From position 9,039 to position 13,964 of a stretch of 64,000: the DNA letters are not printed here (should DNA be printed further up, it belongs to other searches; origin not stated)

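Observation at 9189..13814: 1541-aa single-polypeptide polysaccharide synthase: GT2 + processive GT2 (QxxRW) + flippase-like 12-TM region + GT4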

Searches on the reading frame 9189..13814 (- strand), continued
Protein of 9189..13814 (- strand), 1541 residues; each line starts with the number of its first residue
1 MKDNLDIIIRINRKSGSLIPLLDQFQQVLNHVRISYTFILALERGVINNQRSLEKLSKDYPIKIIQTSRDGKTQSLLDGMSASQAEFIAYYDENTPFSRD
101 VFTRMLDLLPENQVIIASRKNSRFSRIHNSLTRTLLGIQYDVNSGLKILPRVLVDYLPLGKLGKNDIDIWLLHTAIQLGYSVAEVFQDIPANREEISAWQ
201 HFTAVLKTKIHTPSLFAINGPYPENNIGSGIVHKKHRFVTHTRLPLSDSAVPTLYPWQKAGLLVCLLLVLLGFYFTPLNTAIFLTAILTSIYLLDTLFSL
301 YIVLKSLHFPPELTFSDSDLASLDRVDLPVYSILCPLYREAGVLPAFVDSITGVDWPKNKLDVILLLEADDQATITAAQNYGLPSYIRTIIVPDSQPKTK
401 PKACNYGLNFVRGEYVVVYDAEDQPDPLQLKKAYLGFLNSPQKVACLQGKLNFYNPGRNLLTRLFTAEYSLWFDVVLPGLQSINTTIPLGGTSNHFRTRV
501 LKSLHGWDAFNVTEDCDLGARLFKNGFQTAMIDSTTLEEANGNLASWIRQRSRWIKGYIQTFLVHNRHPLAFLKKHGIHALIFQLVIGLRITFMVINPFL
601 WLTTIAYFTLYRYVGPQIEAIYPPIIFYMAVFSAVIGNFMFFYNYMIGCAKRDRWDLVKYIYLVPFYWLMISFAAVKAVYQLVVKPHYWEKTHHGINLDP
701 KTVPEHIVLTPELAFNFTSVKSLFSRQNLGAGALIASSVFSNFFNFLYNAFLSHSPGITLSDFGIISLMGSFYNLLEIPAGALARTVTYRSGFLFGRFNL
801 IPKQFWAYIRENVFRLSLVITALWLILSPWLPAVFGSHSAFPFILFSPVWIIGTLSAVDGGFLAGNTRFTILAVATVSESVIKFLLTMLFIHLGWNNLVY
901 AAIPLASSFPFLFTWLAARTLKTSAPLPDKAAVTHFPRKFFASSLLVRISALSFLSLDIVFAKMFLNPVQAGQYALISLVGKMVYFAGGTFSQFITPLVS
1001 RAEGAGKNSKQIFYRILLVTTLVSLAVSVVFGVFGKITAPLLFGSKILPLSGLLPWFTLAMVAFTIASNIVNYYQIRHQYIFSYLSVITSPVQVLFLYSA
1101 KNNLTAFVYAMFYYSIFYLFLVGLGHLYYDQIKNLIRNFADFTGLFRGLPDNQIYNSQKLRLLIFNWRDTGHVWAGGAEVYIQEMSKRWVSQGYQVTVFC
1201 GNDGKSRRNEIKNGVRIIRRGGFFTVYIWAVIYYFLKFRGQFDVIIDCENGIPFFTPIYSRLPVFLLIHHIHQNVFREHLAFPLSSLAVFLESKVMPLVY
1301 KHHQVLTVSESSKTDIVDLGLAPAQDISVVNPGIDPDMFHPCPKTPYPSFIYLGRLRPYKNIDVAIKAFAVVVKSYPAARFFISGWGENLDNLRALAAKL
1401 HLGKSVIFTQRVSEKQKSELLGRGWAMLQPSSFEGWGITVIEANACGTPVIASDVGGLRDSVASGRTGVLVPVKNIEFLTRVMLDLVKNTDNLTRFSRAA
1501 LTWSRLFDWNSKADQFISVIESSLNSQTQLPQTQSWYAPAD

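Call 8: find_homologous_proteins(query=window:9189-13814:-)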
Query window:9189-13814:- (1541 aa): 1557 proteins with E <= 0.001 among 8000 candidates; the best 120 are listed.
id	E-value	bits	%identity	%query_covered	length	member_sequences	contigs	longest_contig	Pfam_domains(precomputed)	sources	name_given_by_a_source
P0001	0.0e+0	3523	100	100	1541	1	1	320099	PF13632.13,PF13641.13,PF00534.27,PF13579.13,PF13439.13,PF00535.33,PF20706.4,PF13692.13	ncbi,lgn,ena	-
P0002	0.0e+0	2160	61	99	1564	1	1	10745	PF13632.13,PF13641.13,PF00534.27,PF13579.13,PF13439.13,PF00535.33,PF20706.4,PF13692.13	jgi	jgi:cellulose synthase/poly-beta-1,6-N-acetylglucosamine synthase-like glycosyltransferase/glycosylt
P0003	0.0e+0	1800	52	99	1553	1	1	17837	PF13632.13,PF10111.15,PF13506.14,PF13641.13,PF00534.27,PF13579.13,PF13524.13,PF13439.13,PF00535.33,PF20706.4,PF13692.13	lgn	-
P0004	0.0e+0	1777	51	100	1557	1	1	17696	PF13632.13,PF13641.13,PF00534.27,PF13579.13,PF13439.13,PF00535.33,PF20706.4,PF13692.13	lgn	-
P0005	0.0e+0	1755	51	98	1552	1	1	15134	PF13632.13,PF10111.15,PF13506.14,PF13641.13,PF00534.27,PF13579.13,PF13439.13,PF00535.33,PF20706.4,PF13692.13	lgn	-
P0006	0.0e+0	1748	52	98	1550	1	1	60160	PF13632.13,PF13506.14,PF13641.13,PF00534.27,PF13579.13,PF13439.13,PF00535.33,PF20706.4,PF13692.13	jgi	jgi:glycosyltransferase XagB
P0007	0.0e+0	1728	58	85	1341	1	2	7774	PF13632.13,PF13641.13,PF00534.27,PF13579.13,PF13439.13,PF00535.33,PF20706.4,PF13692.13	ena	-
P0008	0.0e+0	1721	51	99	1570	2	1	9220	PF13632.13,PF13506.14,PF13641.13,PF00534.27,PF13579.13,PF13439.13,PF00535.33,PF20706.4,PF13692.13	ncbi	-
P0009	0.0e+0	1718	49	99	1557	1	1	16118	PF13632.13,PF13641.13,PF00534.27,PF13579.13,PF13439.13,PF00535.33,PF20706.4,PF13692.13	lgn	-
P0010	0.0e+0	1712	50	98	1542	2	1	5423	PF13632.13,PF13641.13,PF00534.27,PF13579.13,PF13439.13,PF00535.33,PF20706.4,PF13692.13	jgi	-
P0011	0.0e+0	1710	51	99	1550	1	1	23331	PF13632.13,PF10111.15,PF13641.13,PF00534.27,PF13439.13,PF00535.33,PF20706.4,PF13692.13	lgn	-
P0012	0.0e+0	1702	49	99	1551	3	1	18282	PF13632.13,PF10111.15,PF13641.13,PF00534.27,PF13439.13,PF00535.33,PF20706.4,PF13692.13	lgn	-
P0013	0.0e+0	1699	49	99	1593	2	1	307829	PF13632.13,PF13641.13,PF00534.27,PF13579.13,PF13439.13,PF00535.33,PF20706.4,PF13692.13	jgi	-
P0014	0.0e+0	1682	48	99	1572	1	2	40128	PF13632.13,PF10111.15,PF13506.14,PF13641.13,PF00534.27,PF13579.13,PF13439.13,PF00535.33,PF20706.4,PF13692.13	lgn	-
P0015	0.0e+0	1669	48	99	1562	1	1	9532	PF13632.13,PF10111.15,PF13641.13,PF00534.27,PF13579.13,PF13439.13,PF00535.33,PF20706.4,PF13692.13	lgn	-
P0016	0.0e+0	1668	49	99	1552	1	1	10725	PF13632.13,PF13506.14,PF13641.13,PF00534.27,PF13579.13,PF13439.13,PF00535.33,PF20706.4,PF13692.13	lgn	-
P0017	0.0e+0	1658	49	99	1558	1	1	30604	PF13632.13,PF13641.13,PF00534.27,PF13524.13,PF13439.13,PF00535.33,PF20706.4,PF13692.13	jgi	jgi:glycosyltransferase XagB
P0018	0.0e+0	1658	54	89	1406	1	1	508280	PF13632.13,PF13641.13,PF00534.27,PF13579.13,PF13439.13,PF00535.33,PF20706.4,PF13692.13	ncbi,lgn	-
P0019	0.0e+0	1652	49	99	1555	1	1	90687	PF13632.13,PF13641.13,PF00534.27,PF13439.13,PF00535.33,PF20706.4,PF13692.13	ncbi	-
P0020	0.0e+0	1649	56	85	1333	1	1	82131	PF13632.13,PF13641.13,PF00534.27,PF13579.13,PF13439.13,PF00535.33,PF20706.4,PF13692.13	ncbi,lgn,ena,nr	ncbi:MAG: family 2 glycosyl transferase [Microgenomates group bacterium Gr01-1014_16]|nr:MAG: family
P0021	0.0e+0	1648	49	99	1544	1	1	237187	PF13632.13,PF13641.13,PF00534.27,PF13579.13,PF13439.13,PF00535.33,PF20706.4,PF13692.13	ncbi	-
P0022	0.0e+0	1643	48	99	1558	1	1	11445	PF13632.13,PF13641.13,PF00534.27,PF13579.13,PF13439.13,PF00535.33,PF20706.4,PF13692.13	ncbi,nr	ncbi:glycosyltransferase [Candidatus Microgenomates bacterium]|nr:glycosyltransferase [Candidatus Mi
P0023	0.0e+0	1640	50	99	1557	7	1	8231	PF13632.13,PF13641.13,PF00534.27,PF13579.13,PF13439.13,PF00535.33,PF20706.4,PF13692.13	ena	-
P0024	0.0e+0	1636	49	99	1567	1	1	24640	PF13632.13,PF10111.15,PF13641.13,PF00534.27,PF13579.13,PF13439.13,PF00535.33,PF20706.4,PF13692.13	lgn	-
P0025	0.0e+0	1635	48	99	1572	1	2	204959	PF13632.13,PF10111.15,PF13506.14,PF13641.13,PF00534.27,PF13579.13,PF13439.13,PF00535.33,PF20706.4,PF13692.13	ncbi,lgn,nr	ncbi:glycosyltransferase [Candidatus Gottesmanbacteria bacterium]|nr:glycosyltransferase [Candidatus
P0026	0.0e+0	1634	50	100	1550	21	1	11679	PF13632.13,PF13506.14,PF13641.13,PF00534.27,PF13579.13,PF13439.13,PF00535.33,PF20706.4,PF13692.13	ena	-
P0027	0.0e+0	1630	55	85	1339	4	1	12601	PF13632.13,PF13641.13,PF00534.27,PF13579.13,PF13439.13,PF00535.33,PF20706.4,PF13692.13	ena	-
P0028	0.0e+0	1622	49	99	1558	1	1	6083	PF13632.13,PF10111.15,PF13506.14,PF13641.13,PF00534.27,PF13579.13,PF13439.13,PF00535.33,PF20706.4,PF13692.13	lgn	-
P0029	0.0e+0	1621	46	99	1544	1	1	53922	PF13632.13,PF13641.13,PF00534.27,PF13579.13,PF13524.13,PF13439.13,PF00535.33,PF20706.4,PF13692.13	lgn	-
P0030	0.0e+0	1618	49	99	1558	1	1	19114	PF13632.13,PF10111.15,PF13506.14,PF13641.13,PF00534.27,PF13579.13,PF13439.13,PF00535.33,PF20706.4,PF13692.13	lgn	-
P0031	0.0e+0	1615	47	99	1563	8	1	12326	PF13632.13,PF01943.23,PF13506.14,PF13641.13,PF00534.27,PF13579.13,PF13439.13,PF00535.33,PF20706.4,PF13692.13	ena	-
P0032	0.0e+0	1612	48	99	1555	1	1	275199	PF13632.13,PF01943.23,PF10111.15,PF13506.14,PF13641.13,PF00534.27,PF13579.13,PF13439.13,PF00535.33,PF20706.4,PF13692.13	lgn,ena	-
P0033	0.0e+0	1612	47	99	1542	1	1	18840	PF13632.13,PF10111.15,PF13506.14,PF13641.13,PF00534.27,PF13439.13,PF00535.33,PF20706.4,PF13692.13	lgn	-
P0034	0.0e+0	1611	48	99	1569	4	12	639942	PF13632.13,PF13506.14,PF13641.13,PF00534.27,PF13579.13,PF13439.13,PF00535.33,PF20706.4,PF13692.13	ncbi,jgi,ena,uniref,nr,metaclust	ncbi:hypothetical protein A2634_05175 [Candidatus Amesbacteria bacterium RIFCSPHIGHO2_01_FULL_48_32]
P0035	0.0e+0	1610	48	100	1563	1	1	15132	PF13632.13,PF13641.13,PF00534.27,PF13579.13,PF13524.13,PF13439.13,PF00535.33,PF20706.4,PF13692.13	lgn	-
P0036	0.0e+0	1609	48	99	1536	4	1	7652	PF13632.13,PF13641.13,PF00534.27,PF13579.13,PF13439.13,PF00535.33,PF20706.4,PF13692.13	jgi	-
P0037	0.0e+0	1608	47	99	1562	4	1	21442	PF13632.13,PF01943.23,PF13506.14,PF13641.13,PF00534.27,PF13579.13,PF13439.13,PF00535.33,PF20706.4,PF13692.13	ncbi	-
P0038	0.0e+0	1607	48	99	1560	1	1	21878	PF13632.13,PF10111.15,PF13506.14,PF13641.13,PF00534.27,PF13579.13,PF13439.13,PF00535.33,PF20706.4,PF13692.13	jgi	-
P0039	0.0e+0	1607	49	98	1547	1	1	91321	PF13632.13,PF13506.14,PF13641.13,PF00534.27,PF13579.13,PF13439.13,PF00535.33,PF20706.4,PF13692.13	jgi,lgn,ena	-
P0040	0.0e+0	1607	48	99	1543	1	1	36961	PF13632.13,PF13641.13,PF00534.27,PF13579.13,PF13439.13,PF00535.33,PF20706.4,PF13692.13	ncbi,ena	-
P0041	0.0e+0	1607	47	99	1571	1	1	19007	PF13632.13,PF13641.13,PF00534.27,PF13579.13,PF13439.13,PF00535.33,PF20706.4,PF13692.13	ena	-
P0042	0.0e+0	1606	48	99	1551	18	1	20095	PF13632.13,PF13641.13,PF00534.27,PF13579.13,PF13439.13,PF00535.33,PF20706.4,PF13692.13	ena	-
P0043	0.0e+0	1606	46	98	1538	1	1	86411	PF13632.13,PF10111.15,PF13506.14,PF13641.13,PF00534.27,PF13579.13,PF13524.13,PF13439.13,PF00535.33,PF20706.4,PF13692.13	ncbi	-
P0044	0.0e+0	1605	48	99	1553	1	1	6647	PF13632.13,PF13506.14,PF13641.13,PF00534.27,PF13579.13,PF13439.13,PF00535.33,PF20706.4,PF13692.13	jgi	jgi:cellulose synthase/poly-beta-1,6-N-acetylglucosamine synthase-like glycosyltransferase/glycosylt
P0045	0.0e+0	1605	48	99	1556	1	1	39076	PF13632.13,PF13506.14,PF13641.13,PF00534.27,PF13579.13,PF13524.13,PF13439.13,PF00535.33,PF20706.4,PF13692.13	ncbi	-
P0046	0.0e+0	1604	55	85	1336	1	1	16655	PF13632.13,PF13641.13,PF00534.27,PF13579.13,PF13439.13,PF00535.33,PF20706.4,PF13692.13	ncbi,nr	ncbi:glycosyltransferase [Candidatus Amesbacteria bacterium]|nr:glycosyltransferase [Candidatus Ames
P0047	0.0e+0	1604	47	99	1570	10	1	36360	PF13632.13,PF13506.14,PF13641.13,PF00534.27,PF13579.13,PF13439.13,PF00535.33,PF20706.4,PF13692.13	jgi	-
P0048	0.0e+0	1603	47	99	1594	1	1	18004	PF13632.13,PF01943.23,PF13506.14,PF13641.13,PF00534.27,PF13579.13,PF13524.13,PF13439.13,PF00535.33,PF20706.4,PF13692.13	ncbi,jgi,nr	ncbi:glycosyltransferase [Candidatus Microgenomates bacterium]|nr:MAG: glycosyltransferase [Candidat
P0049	0.0e+0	1602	47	99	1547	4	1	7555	PF13632.13,PF10111.15,PF13641.13,PF00534.27,PF13579.13,PF13439.13,PF00535.33,PF20706.4,PF13692.13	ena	-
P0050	0.0e+0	1601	47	100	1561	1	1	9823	PF13632.13,PF10111.15,PF13641.13,PF00534.27,PF13579.13,PF13524.13,PF13439.13,PF00535.33,PF20706.4,PF13692.13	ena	-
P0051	0.0e+0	1599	55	85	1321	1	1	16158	PF13632.13,PF13641.13,PF00534.27,PF13579.13,PF13439.13,PF00535.33,PF20706.4,PF13692.13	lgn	-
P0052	0.0e+0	1599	47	99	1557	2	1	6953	PF13632.13,PF01943.23,PF13641.13,PF00534.27,PF13579.13,PF13439.13,PF00535.33,PF20706.4,PF13692.13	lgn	-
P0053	0.0e+0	1593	47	99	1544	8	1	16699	PF13632.13,PF13506.14,PF13641.13,PF00534.27,PF13579.13,PF13439.13,PF00535.33,PF20706.4,PF13692.13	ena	-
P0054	0.0e+0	1591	47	99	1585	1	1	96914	PF13632.13,PF01943.23,PF10111.15,PF13641.13,PF00534.27,PF13579.13,PF13524.13,PF13439.13,PF00535.33,PF20706.4,PF13692.13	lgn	-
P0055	0.0e+0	1590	48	99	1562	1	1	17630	PF13632.13,PF13506.14,PF13641.13,PF00534.27,PF13579.13,PF13439.13,PF00535.33,PF20706.4,PF13692.13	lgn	-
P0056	0.0e+0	1587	47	99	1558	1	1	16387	PF13632.13,PF01943.23,PF13641.13,PF00534.27,PF13579.13,PF13439.13,PF00535.33,PF20706.4,PF13692.13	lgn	-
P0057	0.0e+0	1584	47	99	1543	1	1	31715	PF13632.13,PF13506.14,PF13641.13,PF00534.27,PF13579.13,PF13439.13,PF00535.33,PF20706.4,PF13692.13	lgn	-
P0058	0.0e+0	1581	47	99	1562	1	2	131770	PF13632.13,PF13641.13,PF00534.27,PF13439.13,PF00535.33,PF20706.4,PF13692.13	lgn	-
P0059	0.0e+0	1580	47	99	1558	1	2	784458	PF13632.13,PF13506.14,PF13641.13,PF00534.27,PF13579.13,PF13439.13,PF00535.33,PF20706.4,PF13692.13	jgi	jgi:cellulose synthase/poly-beta-1,6-N-acetylglucosamine synthase-like glycosyltransferase/glycosylt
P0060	0.0e+0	1577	46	99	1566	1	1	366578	PF13632.13,PF01943.23,PF13506.14,PF13641.13,PF00534.27,PF13579.13,PF13524.13,PF13439.13,PF00535.33,PF20706.4,PF13692.13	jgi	-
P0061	0.0e+0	1575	47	99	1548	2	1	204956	PF13632.13,PF10111.15,PF13641.13,PF00534.27,PF13439.13,PF00535.33,PF20706.4,PF13692.13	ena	-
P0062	0.0e+0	1575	47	99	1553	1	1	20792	PF13632.13,PF13506.14,PF13641.13,PF00534.27,PF13579.13,PF13439.13,PF00535.33,PF20706.4,PF13692.13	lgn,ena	-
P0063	0.0e+0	1574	47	99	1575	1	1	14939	PF13632.13,PF13641.13,PF00534.27,PF13579.13,PF13439.13,PF00535.33,PF20706.4,PF13692.13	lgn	-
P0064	0.0e+0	1574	47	98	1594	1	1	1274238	PF13632.13,PF13641.13,PF00534.27,PF13579.13,PF13439.13,PF00535.33,PF20706.4,PF13692.13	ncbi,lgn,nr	ncbi:glycosyltransferase [Candidatus Woesebacteria bacterium]|nr:MAG: glycosyltransferase [Candidatu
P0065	0.0e+0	1572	47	98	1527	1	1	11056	PF13632.13,PF13506.14,PF13641.13,PF00534.27,PF13579.13,PF13524.13,PF13439.13,PF00535.33,PF20706.4,PF13692.13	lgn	-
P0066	0.0e+0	1570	47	99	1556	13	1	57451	PF13632.13,PF13506.14,PF13641.13,PF00534.27,PF13579.13,PF13439.13,PF00535.33,PF20706.4,PF13692.13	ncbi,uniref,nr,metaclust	ncbi:hypothetical protein A2971_04390 [Candidatus Gottesmanbacteria bacterium RIFCSPLOWO2_01_FULL_46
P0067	0.0e+0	1568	46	99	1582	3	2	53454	PF13632.13,PF01943.23,PF13641.13,PF00534.27,PF13579.13,PF13524.13,PF13439.13,PF00535.33,PF20706.4,PF13692.13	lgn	-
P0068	0.0e+0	1566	46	99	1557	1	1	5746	PF13632.13,PF01943.23,PF13641.13,PF00534.27,PF13579.13,PF13439.13,PF00535.33,PF20706.4,PF13692.13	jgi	jgi:cellulose synthase/poly-beta-1,6-N-acetylglucosamine synthase-like glycosyltransferase/glycosylt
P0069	0.0e+0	1566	47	99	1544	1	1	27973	PF13632.13,PF10111.15,PF13506.14,PF13641.13,PF00534.27,PF13579.13,PF13439.13,PF00535.33,PF20706.4,PF13692.13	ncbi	-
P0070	0.0e+0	1565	46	99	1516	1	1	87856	PF13632.13,PF10111.15,PF13641.13,PF00534.27,PF13579.13,PF13439.13,PF00535.33,PF20706.4,PF13692.13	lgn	-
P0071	0.0e+0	1563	47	99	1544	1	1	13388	PF13632.13,PF01943.23,PF13506.14,PF13641.13,PF00534.27,PF13579.13,PF13524.13,PF13439.13,PF00535.33,PF20706.4,PF13692.13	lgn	-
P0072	0.0e+0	1563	46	99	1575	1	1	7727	PF13632.13,PF13506.14,PF13641.13,PF00534.27,PF13579.13,PF13439.13,PF00535.33,PF20706.4,PF13692.13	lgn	-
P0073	0.0e+0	1562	46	99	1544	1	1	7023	PF13632.13,PF10111.15,PF13641.13,PF00534.27,PF13579.13,PF13439.13,PF00535.33,PF20706.4,PF13692.13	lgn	-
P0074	0.0e+0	1562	46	99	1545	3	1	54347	PF13632.13,PF13641.13,PF00534.27,PF13579.13,PF13439.13,PF00535.33,PF20706.4,PF13692.13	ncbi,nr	ncbi:glycosyltransferase [Patescibacteria group bacterium]|nr:glycosyltransferase [Patescibacteria g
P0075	0.0e+0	1561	47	99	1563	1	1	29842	PF13632.13,PF13506.14,PF13641.13,PF00534.27,PF13579.13,PF13439.13,PF00535.33,PF20706.4,PF13692.13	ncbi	-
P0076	0.0e+0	1559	49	95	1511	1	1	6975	PF13632.13,PF13641.13,PF00534.27,PF13579.13,PF13439.13,PF00535.33,PF20706.4,PF13692.13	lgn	-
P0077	0.0e+0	1559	52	86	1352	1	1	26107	PF13632.13,PF13641.13,PF00534.27,PF13579.13,PF13439.13,PF00535.33,PF20706.4,PF13692.13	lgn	-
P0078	0.0e+0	1558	47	99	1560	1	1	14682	PF13632.13,PF13506.14,PF13641.13,PF00534.27,PF13524.13,PF13439.13,PF00535.33,PF20706.4,PF13692.13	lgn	-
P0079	0.0e+0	1558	46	99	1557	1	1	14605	PF13632.13,PF10111.15,PF13506.14,PF13641.13,PF00534.27,PF13579.13,PF13439.13,PF00535.33,PF20706.4,PF13692.13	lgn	-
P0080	0.0e+0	1557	47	99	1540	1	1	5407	PF13632.13,PF10111.15,PF13641.13,PF00534.27,PF13579.13,PF13524.13,PF13439.13,PF00535.33,PF20706.4,PF13692.13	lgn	-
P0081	0.0e+0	1555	47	99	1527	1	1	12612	PF13632.13,PF10111.15,PF13506.14,PF13641.13,PF00534.27,PF13579.13,PF13524.13,PF13439.13,PF00535.33,PF20706.4,PF13692.13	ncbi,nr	ncbi:glycosyltransferase [Candidatus Roizmanbacteria bacterium]|nr:glycosyltransferase [Candidatus R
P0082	0.0e+0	1554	48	97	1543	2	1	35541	PF13632.13,PF13641.13,PF00534.27,PF13439.13,PF00535.33,PF20706.4,PF13692.13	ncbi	-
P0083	0.0e+0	1553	46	99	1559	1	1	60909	PF13632.13,PF13733.13,PF13506.14,PF13641.13,PF00534.27,PF13579.13,PF13439.13,PF00535.33,PF20706.4,PF13692.13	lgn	-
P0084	0.0e+0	1552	47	98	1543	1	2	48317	PF13632.13,PF10111.15,PF13506.14,PF13641.13,PF00534.27,PF13579.13,PF13524.13,PF13439.13,PF00535.33,PF20706.4,PF13692.13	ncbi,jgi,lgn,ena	-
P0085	0.0e+0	1552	46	99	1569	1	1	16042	PF13632.13,PF10111.15,PF13506.14,PF13641.13,PF00534.27,PF13579.13,PF13439.13,PF00535.33,PF20706.4,PF13692.13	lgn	-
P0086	0.0e+0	1548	46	98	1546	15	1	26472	PF13632.13,PF13641.13,PF00534.27,PF13579.13,PF13439.13,PF00535.33,PF20706.4,PF13692.13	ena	-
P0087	0.0e+0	1548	46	99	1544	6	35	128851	PF13632.13,PF13641.13,PF00534.27,PF13579.13,PF13439.13,PF00535.33,PF20706.4,PF13692.13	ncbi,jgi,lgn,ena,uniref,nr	ncbi:hypothetical protein A2962_03145 [Candidatus Woesebacteria bacterium RIFCSPLOWO2_01_FULL_39_61]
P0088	0.0e+0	1547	47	99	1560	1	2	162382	PF13632.13,PF10111.15,PF13641.13,PF00534.27,PF13579.13,PF13439.13,PF00535.33,PF20706.4,PF13692.13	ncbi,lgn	-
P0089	0.0e+0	1547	46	99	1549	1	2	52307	PF13632.13,PF01943.23,PF10111.15,PF13641.13,PF00534.27,PF13579.13,PF13439.13,PF13440.12,PF00535.33,PF20706.4,PF13692.13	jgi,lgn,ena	-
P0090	0.0e+0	1545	47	99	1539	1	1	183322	PF13632.13,PF13506.14,PF13641.13,PF00534.27,PF13579.13,PF13524.13,PF13439.13,PF00535.33,PF20706.4,PF13692.13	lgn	-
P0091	0.0e+0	1544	48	98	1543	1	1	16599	PF13632.13,PF13506.14,PF13641.13,PF00534.27,PF13579.13,PF13439.13,PF00535.33,PF20706.4,PF13692.13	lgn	-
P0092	0.0e+0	1544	48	95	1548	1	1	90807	PF13632.13,PF10111.15,PF13506.14,PF13641.13,PF00534.27,PF13579.13,PF13439.13,PF00535.33,PF20706.4,PF13692.13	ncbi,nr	ncbi:MAG: glycosyltransferase [Candidatus Curtissbacteria bacterium]|nr:glycosyltransferase [Candida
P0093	0.0e+0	1543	47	98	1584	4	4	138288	PF13632.13,PF13506.14,PF13641.13,PF00534.27,PF13579.13,PF13439.13,PF00535.33,PF20706.4,PF13692.13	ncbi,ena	-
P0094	0.0e+0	1542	46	99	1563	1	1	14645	PF13632.13,PF13641.13,PF00534.27,PF13579.13,PF13439.13,PF00535.33,PF20706.4,PF13692.13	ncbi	-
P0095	0.0e+0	1538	47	99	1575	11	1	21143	PF13632.13,PF10111.15,PF13506.14,PF13641.13,PF00534.27,PF13579.13,PF13439.13,PF00535.33,PF20706.4,PF13692.13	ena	-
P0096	0.0e+0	1537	47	99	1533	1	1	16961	PF13632.13,PF13506.14,PF13641.13,PF00534.27,PF13579.13,PF13524.13,PF13439.13,PF00535.33,PF20706.4,PF13692.13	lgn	-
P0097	0.0e+0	1536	48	98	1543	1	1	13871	PF13632.13,PF10111.15,PF13506.14,PF13641.13,PF00534.27,PF13579.13,PF13439.13,PF00535.33,PF20706.4,PF13692.13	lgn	-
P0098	0.0e+0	1536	46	98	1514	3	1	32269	PF13632.13,PF10111.15,PF13506.14,PF13641.13,PF00534.27,PF13579.13,PF13524.13,PF13439.13,PF00535.33,PF20706.4,PF13692.13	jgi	-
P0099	0.0e+0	1535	46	99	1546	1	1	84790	PF13632.13,PF13641.13,PF00534.27,PF13439.13,PF13440.12,PF00535.33,PF20706.4,PF13692.13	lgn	-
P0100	0.0e+0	1535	47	98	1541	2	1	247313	PF13632.13,PF13506.14,PF13641.13,PF00534.27,PF13579.13,PF13439.13,PF00535.33,PF20706.4,PF13692.13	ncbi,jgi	jgi:cellulose synthase/poly-beta-1,6-N-acetylglucosamine synthase-like glycosyltransferase/glycosylt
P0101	0.0e+0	1535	46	99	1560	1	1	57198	PF13632.13,PF13641.13,PF00534.27,PF13439.13,PF00535.33,PF20706.4,PF13692.13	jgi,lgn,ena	-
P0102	0.0e+0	1535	46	99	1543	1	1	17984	PF13632.13,PF10111.15,PF13506.14,PF13641.13,PF00534.27,PF13579.13,PF13439.13,PF00535.33,PF20706.4,PF13692.13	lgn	-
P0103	0.0e+0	1535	46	99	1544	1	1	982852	PF13632.13,PF13506.14,PF13641.13,PF00534.27,PF13579.13,PF13524.13,PF13439.13,PF00535.33,PF20706.4,PF13692.13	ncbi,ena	-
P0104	0.0e+0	1533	47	99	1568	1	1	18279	PF13632.13,PF01943.23,PF10111.15,PF13506.14,PF13641.13,PF00534.27,PF13579.13,PF13439.13,PF00535.33,PF20706.4,PF13692.13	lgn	-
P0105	0.0e+0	1533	47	99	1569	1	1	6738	PF13632.13,PF10111.15,PF13506.14,PF13641.13,PF00534.27,PF13579.13,PF13439.13,PF00535.33,PF20706.4,PF13692.13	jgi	-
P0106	0.0e+0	1530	53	85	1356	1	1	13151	PF13632.13,PF13641.13,PF00534.27,PF13579.13,PF13439.13,PF00535.33,PF20706.4,PF13692.13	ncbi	-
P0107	0.0e+0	1530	46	99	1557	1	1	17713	PF13632.13,PF01943.23,PF10111.15,PF13506.14,PF13641.13,PF00534.27,PF13579.13,PF13439.13,PF00535.33,PF20706.4,PF13692.13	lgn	-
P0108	0.0e+0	1529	47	98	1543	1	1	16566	PF13632.13,PF13641.13,PF00534.27,PF13439.13,PF00535.33,PF20706.4,PF13692.13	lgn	-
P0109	0.0e+0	1529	46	99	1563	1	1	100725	PF13632.13,PF01943.23,PF13641.13,PF00534.27,PF13579.13,PF13439.13,PF00535.33,PF20706.4,PF13692.13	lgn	-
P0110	0.0e+0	1528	47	99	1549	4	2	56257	PF13632.13,PF13506.14,PF13641.13,PF00534.27,PF13579.13,PF13524.13,PF13439.13,PF00535.33,PF20706.4,PF13692.13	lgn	-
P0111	0.0e+0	1528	51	85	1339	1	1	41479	PF13632.13,PF13641.13,PF00534.27,PF13579.13,PF13439.13,PF00535.33,PF20706.4,PF13692.13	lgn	-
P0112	0.0e+0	1527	47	99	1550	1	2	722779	PF13632.13,PF10111.15,PF13506.14,PF13641.13,PF00534.27,PF13579.13,PF13439.13,PF00535.33,PF20706.4,PF13692.13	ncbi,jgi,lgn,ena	-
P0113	0.0e+0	1527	47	98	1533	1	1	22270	PF13632.13,PF10111.15,PF13506.14,PF13641.13,PF00534.27,PF13579.13,PF13439.13,PF13440.12,PF00535.33,PF20706.4,PF13692.13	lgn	-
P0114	0.0e+0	1526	52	86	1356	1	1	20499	PF13632.13,PF13641.13,PF00534.27,PF13579.13,PF13439.13,PF00535.33,PF20706.4,PF13692.13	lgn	-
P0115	0.0e+0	1526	46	98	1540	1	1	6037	PF13632.13,PF10111.15,PF13506.14,PF13641.13,PF00534.27,PF13579.13,PF13439.13,PF00535.33,PF20706.4,PF13692.13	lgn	-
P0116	0.0e+0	1525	46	99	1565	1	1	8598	PF13632.13,PF01943.23,PF10111.15,PF13641.13,PF00534.27,PF13439.13,PF00535.33,PF20706.4,PF13692.13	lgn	-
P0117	0.0e+0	1525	47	95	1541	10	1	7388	PF13632.13,PF10111.15,PF13506.14,PF13641.13,PF00534.27,PF13579.13,PF13439.13,PF00535.33,PF20706.4,PF13692.13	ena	-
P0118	0.0e+0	1524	46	99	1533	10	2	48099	PF13632.13,PF01943.23,PF10111.15,PF13641.13,PF00534.27,PF13579.13,PF13524.13,PF13439.13,PF00535.33,PF20706.4,PF13692.13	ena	-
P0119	0.0e+0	1524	46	99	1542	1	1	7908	PF13632.13,PF01943.23,PF10111.15,PF13506.14,PF13641.13,PF00534.27,PF13579.13,PF13439.13,PF00535.33,PF20706.4,PF13692.13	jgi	-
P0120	0.0e+0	1523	47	99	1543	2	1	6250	PF13632.13,PF13506.14,PF13641.13,PF00534.27,PF13579.13,PF13439.13,PF00535.33,PF20706.4,PF13692.13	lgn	-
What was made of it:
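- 9189..13814 (-): Whole ORF, 1541 aa: a fused PPGT-like / GT2 synthase / MOP flippase-like / GT4 protein. More than 120 full-length homologues at 46-61% identity (call 8).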
